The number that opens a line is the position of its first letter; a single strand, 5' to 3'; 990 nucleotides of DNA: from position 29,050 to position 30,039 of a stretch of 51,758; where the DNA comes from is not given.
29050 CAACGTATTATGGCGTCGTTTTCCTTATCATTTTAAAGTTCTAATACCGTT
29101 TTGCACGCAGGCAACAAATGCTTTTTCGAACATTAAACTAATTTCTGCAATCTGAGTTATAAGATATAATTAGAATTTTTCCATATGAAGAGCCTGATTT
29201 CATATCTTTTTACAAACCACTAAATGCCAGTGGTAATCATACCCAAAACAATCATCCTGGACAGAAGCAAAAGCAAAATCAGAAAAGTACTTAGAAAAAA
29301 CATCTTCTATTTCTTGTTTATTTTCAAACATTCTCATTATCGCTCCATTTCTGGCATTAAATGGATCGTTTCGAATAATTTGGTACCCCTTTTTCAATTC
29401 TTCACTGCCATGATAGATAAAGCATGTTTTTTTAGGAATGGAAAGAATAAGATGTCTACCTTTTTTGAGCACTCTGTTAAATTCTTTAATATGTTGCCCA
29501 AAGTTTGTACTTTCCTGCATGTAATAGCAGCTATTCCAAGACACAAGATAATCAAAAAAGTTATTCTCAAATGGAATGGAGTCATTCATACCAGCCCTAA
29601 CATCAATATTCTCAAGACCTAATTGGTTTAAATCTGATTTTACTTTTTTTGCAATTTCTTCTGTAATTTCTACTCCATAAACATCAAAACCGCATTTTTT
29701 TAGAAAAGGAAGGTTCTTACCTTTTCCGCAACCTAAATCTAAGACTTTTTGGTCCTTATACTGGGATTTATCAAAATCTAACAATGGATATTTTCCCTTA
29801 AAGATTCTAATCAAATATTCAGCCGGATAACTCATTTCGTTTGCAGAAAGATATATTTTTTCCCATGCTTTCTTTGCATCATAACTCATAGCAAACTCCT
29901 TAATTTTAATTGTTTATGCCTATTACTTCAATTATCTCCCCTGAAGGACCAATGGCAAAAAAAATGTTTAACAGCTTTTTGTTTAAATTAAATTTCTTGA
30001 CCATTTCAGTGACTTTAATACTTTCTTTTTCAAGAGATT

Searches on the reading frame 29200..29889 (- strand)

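Call 9: search_protein_families(library=pfam, proteins=[window:29200-29889:-], max_evalue=0.001)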
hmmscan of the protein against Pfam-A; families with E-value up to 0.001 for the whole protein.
window:29200-29889:- (229 aa): 9 families
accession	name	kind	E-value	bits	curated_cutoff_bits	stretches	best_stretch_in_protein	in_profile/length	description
PF13649.12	Methyltransf_25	-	4.1e-15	56.7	27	1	49-144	1-96/97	Methyltransferase domain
PF08241.18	Methyltransf_11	-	3.5e-14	53.6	21.2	1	50-148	1-94/95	Methyltransferase domain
PF13847.12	Methyltransf_31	-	8.1e-14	52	27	1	45-188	3-141/145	Methyltransferase domain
PF13489.12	Methyltransf_23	-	3e-13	50.3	27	1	45-163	22-124/164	Methyltransferase domain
PF03848.20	TehB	-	3.8e-08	33.4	20.4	1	45-149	30-133/193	Tellurite resistance protein TehB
PF01209.24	Ubie_methyltran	-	6.9e-07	29.3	20.1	1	43-160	45-163/233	ubiE/COQ5 methyltransferase family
PF07021.18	MetW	-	6.1e-06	26.4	21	1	47-152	15-110/193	Methionine biosynthesis protein MetW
PF08242.18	Methyltransf_12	-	8.1e-06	26.9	30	1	50-144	1-95/98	Methyltransferase domain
PF02353.26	CMAS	-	0.00051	19.9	27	1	47-149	64-164/273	Mycolic acid cyclopropane synthetase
